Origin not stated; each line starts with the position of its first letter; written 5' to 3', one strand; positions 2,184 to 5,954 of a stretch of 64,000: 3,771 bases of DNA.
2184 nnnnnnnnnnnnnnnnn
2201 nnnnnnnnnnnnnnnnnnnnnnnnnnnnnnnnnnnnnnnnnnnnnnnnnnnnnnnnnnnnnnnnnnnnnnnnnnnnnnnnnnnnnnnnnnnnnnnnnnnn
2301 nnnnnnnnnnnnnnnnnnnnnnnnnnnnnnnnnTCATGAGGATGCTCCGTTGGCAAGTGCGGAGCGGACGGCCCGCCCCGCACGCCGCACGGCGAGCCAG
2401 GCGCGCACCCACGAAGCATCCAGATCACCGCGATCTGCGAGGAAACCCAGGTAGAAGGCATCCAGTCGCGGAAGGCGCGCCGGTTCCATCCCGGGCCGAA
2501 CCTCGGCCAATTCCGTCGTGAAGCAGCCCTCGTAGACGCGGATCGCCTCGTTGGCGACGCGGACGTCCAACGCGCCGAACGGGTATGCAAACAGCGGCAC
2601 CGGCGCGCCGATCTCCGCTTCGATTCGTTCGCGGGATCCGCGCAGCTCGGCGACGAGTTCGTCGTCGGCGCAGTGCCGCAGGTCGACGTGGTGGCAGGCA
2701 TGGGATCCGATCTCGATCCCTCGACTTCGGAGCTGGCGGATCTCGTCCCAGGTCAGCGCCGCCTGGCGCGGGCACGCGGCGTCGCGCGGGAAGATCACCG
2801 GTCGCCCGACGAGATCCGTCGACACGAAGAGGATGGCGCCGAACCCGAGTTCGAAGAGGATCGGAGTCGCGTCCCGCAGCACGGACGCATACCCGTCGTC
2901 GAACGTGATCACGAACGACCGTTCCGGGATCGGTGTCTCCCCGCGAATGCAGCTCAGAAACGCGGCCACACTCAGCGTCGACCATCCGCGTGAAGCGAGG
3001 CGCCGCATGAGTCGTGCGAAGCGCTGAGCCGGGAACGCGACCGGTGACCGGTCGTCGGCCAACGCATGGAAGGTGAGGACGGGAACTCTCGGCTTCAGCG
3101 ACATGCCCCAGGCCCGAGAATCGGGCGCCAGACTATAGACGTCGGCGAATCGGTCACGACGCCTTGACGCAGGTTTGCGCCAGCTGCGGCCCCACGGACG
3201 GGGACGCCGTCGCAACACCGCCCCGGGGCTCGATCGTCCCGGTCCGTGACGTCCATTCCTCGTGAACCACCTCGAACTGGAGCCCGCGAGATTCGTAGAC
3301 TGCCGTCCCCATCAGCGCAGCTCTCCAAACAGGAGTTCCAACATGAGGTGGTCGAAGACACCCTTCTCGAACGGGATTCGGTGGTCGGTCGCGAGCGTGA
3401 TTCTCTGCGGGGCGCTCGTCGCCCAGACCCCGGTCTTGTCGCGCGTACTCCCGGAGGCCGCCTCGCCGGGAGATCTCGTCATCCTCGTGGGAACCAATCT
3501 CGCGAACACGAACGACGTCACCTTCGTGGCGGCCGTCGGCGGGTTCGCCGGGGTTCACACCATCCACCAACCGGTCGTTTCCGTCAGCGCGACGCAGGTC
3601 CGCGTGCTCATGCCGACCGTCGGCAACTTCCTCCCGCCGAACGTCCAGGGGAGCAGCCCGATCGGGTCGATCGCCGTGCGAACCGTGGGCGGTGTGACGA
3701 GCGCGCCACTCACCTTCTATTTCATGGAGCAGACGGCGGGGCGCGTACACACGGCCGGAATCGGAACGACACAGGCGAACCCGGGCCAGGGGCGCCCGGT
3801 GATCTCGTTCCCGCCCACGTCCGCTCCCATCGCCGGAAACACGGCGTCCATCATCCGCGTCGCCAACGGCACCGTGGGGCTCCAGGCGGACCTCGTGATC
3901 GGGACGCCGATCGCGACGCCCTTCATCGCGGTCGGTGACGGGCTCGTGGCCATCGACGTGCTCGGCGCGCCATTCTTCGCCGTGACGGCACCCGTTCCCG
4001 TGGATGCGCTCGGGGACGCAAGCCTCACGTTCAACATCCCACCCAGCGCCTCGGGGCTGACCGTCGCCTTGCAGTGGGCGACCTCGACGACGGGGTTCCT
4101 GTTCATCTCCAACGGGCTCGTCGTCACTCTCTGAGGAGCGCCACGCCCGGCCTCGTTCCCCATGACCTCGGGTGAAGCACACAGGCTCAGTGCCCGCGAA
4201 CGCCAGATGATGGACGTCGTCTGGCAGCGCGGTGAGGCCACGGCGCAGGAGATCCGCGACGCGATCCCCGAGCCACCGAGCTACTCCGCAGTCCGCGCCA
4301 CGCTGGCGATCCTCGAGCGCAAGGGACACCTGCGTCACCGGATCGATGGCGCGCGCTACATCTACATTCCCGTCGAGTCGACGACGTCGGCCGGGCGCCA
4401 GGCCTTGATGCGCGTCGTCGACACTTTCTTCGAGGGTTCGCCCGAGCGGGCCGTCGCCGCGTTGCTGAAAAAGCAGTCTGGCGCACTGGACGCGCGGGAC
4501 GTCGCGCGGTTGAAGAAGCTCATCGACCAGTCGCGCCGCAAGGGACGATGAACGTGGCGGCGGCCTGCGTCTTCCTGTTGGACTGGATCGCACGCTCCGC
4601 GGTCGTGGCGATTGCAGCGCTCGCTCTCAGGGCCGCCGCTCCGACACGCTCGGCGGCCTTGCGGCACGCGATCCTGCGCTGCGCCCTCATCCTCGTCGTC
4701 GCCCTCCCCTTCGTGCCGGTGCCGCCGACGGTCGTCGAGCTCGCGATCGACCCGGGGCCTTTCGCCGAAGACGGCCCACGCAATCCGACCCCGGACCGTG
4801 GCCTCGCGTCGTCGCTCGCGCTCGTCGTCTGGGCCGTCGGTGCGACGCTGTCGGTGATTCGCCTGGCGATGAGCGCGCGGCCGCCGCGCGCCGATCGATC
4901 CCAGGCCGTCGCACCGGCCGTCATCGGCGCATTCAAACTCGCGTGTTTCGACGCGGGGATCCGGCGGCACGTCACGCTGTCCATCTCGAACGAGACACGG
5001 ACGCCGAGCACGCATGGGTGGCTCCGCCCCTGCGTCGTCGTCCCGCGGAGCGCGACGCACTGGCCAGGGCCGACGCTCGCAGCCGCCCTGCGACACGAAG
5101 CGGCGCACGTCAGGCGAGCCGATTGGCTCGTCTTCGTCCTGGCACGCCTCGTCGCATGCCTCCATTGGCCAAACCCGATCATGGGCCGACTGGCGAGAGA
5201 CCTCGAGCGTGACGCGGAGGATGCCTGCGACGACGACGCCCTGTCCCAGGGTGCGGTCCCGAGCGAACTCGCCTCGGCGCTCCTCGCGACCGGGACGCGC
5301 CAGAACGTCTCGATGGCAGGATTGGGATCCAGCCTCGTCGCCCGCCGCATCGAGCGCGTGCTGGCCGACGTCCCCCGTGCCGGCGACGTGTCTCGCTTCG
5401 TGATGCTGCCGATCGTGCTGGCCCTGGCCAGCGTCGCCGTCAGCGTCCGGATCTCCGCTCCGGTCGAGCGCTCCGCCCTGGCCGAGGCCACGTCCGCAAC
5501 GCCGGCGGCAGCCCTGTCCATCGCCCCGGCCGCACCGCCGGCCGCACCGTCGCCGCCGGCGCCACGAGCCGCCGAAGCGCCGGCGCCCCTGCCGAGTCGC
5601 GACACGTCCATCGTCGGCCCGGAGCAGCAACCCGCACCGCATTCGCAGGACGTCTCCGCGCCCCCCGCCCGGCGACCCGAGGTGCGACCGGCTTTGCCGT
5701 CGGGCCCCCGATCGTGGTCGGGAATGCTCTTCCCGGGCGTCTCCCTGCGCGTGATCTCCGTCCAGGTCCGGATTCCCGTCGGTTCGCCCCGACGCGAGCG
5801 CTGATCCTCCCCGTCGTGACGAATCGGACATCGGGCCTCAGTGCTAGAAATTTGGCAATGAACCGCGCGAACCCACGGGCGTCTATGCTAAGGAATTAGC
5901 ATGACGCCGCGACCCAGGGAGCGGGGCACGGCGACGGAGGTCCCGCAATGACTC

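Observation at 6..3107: ArnC-like GT2 plus ArnD-like NodB deacetylase pair next to membrane proteins: possible polyprenyl-P aminosugar module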

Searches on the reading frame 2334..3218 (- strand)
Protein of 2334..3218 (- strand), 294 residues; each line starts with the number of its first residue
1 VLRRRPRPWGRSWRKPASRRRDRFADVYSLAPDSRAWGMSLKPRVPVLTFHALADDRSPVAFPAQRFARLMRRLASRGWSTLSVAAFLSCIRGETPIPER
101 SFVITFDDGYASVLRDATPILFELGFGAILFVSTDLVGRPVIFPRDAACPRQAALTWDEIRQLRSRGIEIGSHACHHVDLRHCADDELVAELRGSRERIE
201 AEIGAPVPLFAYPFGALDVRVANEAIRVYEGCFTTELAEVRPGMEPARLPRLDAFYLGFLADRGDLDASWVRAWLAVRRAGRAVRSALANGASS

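Call 3: search_protein_families(library=pfam, proteins=[window:2334-3218:-], max_evalue=0.01)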
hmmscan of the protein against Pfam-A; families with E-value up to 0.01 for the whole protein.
window:2334-3218:- (294 aa): 1 family
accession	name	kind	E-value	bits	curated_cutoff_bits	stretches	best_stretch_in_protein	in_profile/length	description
PF01522.26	Polysacc_deac_1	-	1.5e-20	73.9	23.1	1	98-225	5-116/124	Polysaccharide deacetylase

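Call 4: search_protein_families(library=ncbifam, proteins=[window:2334-3218:-], max_evalue=0.01)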
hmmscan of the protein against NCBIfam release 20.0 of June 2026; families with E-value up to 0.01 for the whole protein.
window:2334-3218:- (294 aa): 8 families
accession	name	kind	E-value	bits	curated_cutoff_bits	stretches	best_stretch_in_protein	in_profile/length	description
TIGR03938.2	deacetyl_PgaB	equivalog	1.1e-17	63.5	321.9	1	47-175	5-143/621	poly-beta-1,6-N-acetyl-D-glucosamine N-deacetylase PgaB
NF011177.0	PRK14582.1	equivalog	1.4e-14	53.3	923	1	45-176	49-187/671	poly-beta-1,6-N-acetyl-D-glucosamine N-deacetylase PgaB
NF011176.0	PRK14581.1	equivalog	9.4e-10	37.3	1091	1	45-176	49-187/673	poly-beta-1,6-N-acetyl-D-glucosamine N-deacetylase PgaB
NF050820.1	PolSacchBiosHfsH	equivalog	4.4e-07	29.8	400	1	99-235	32-157/249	oligosaccharide deacetylase HfsH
TIGR02764.1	spore_ybaN_pdaB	equivalog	9.9e-06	25.5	237.4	1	158-222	49-113/191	polysaccharide deacetylase family sporulation protein PdaB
TIGR03933.1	PIA_icaB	equivalog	0.00015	21.4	248.35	1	94-251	66-226/245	intercellular adhesin biosynthesis polysaccharide N-deacetylase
TIGR02873.1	spore_ylxY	hypoth_equivalog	0.00067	19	391.5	1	162-225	132-195/268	probable sporulation protein, polysaccharide deacetylase family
TIGR04243.1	nodulat_NodB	equivalog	0.0013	18.2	240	1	158-226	45-114/197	chitooligosaccharide deacetylase NodB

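Call 13: search_solved_structures(query=window:2334-3107:-, max_evalue=0.01, show_alignments=2)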
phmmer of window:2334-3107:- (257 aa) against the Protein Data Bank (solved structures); distinct sequences matched with E-value up to 0.01: 12.
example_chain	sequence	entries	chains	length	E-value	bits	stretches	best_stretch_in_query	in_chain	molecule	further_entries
4u10_A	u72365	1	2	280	1.9e-12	50.4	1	7-143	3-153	Poly-beta-1,6-N-acetyl-D-glucosamine N-deacetylase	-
4hd5_A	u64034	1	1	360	6.1e-11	45.5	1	4-213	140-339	Polysaccharide deacetylase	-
3vus_A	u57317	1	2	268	8.5e-11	45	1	11-139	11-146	Poly-beta-1,6-N-acetyl-D-glucosamine N-deacetylase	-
6go1_A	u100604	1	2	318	2.4e-10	43.5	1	5-201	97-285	Polysaccharide deacetylase-like protein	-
4f9d_A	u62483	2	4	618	4.6e-10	42.6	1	11-139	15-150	Poly-beta-1,6-N-acetyl-D-glucosamine N-deacetylase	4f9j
5bu6_A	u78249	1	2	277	6.5e-10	42.1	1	20-140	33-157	BpsB (PgaB), Poly-beta-1,6-N-acetyl-D-glucosamine N-deacetylase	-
4v33_A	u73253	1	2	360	9.9e-09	38.2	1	4-212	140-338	POLYSACCHARIDE DEACETYLASE-LIKE PROTEIN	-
6dq3_A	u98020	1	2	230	2.2e-05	27.3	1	6-190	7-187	Polysaccharide deacetylase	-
4wcj_A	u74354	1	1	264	8.9e-05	25.3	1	10-191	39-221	Polysaccharide deacetylase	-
7y51_A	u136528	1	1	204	0.0032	20.2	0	123-181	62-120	Predicted xylanase/chitin deacetylase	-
7fbw_A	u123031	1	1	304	0.0042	19.8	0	123-181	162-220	Predicted xylanase/chitin deacetylase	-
7ax7_A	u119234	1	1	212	0.0093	18.7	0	62-181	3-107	Endo-1,4-beta-xylanase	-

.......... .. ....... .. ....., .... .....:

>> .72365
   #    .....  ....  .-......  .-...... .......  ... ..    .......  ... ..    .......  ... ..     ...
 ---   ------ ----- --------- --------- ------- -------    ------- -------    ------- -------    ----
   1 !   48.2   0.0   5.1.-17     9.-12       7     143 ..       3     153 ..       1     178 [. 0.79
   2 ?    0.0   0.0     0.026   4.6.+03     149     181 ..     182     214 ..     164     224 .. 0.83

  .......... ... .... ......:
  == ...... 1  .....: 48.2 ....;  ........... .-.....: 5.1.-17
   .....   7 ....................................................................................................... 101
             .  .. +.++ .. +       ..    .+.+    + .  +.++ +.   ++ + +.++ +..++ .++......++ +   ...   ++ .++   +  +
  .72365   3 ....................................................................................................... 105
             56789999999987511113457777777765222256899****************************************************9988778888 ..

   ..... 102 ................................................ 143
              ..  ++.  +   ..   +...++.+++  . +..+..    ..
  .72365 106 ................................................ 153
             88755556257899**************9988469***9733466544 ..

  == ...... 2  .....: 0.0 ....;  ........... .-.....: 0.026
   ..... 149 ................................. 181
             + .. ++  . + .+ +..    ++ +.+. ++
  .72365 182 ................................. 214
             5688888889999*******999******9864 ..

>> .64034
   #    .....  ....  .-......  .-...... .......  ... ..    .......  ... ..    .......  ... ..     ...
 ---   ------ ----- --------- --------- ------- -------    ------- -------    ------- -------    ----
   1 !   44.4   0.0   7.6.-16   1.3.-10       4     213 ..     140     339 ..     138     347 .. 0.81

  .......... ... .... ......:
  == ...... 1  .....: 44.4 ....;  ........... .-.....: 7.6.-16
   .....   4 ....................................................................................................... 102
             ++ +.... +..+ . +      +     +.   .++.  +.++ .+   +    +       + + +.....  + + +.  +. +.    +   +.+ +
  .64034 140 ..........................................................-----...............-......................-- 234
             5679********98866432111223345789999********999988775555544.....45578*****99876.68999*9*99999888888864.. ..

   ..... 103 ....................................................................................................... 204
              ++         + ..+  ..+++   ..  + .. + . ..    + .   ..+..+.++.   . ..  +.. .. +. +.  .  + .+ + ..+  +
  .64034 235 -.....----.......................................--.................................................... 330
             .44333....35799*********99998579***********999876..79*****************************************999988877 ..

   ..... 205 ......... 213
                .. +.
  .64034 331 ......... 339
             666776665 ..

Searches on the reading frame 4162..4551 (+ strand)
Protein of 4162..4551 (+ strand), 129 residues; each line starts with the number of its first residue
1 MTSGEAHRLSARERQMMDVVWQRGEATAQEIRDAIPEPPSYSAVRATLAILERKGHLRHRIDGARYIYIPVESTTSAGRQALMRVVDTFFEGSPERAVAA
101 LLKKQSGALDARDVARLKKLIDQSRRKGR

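Call 3: search_protein_families(library=pfam, proteins=[window:4162-4551:+], max_evalue=0.01)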
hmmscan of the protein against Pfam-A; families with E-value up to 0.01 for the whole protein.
window:4162-4551:+ (129 aa): 1 family
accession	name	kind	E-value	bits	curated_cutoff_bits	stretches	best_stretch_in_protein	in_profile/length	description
PF03965.22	Penicillinase_R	-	1.7e-25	90.1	22.6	1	9-123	1-115/115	Penicillinase repressor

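Call 4: search_protein_families(library=ncbifam, proteins=[window:4162-4551:+], max_evalue=0.01)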
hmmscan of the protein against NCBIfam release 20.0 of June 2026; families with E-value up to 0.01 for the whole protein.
window:4162-4551:+ (129 aa): 2 families
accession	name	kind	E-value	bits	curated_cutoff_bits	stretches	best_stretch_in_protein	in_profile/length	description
TIGR02698.1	CopY_TcrY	equivalog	2.5e-10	40.7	121.95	1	10-125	3-118/130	CopY/TcrY family copper transport repressor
NF012168.1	BlaI_of_BCL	exception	1.3e-05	25.2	180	1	9-123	6-120/121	penicillinase repressor BlaI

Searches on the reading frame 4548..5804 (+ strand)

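Call 3: search_protein_families(library=pfam, proteins=[window:4548-5804:+], max_evalue=0.01)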
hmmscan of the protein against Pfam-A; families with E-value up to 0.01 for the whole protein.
window:4548-5804:+ (418 aa): 1 family
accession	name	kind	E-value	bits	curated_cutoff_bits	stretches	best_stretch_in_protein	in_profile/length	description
PF05569.17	Peptidase_M56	-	6.2e-24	85.1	31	1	90-254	102-272/296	BlaR1 peptidase M56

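Call 4: search_protein_families(library=ncbifam, proteins=[window:4548-5804:+], max_evalue=0.01)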
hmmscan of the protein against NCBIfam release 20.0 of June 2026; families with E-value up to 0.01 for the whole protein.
window:4548-5804:+ (418 aa): 1 family
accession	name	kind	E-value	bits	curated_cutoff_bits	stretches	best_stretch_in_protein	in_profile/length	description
NF000326.1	blaR1_generic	equivalog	6.3e-10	38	400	1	92-233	107-252/585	BlaR1 family beta-lactam sensor/signal transducer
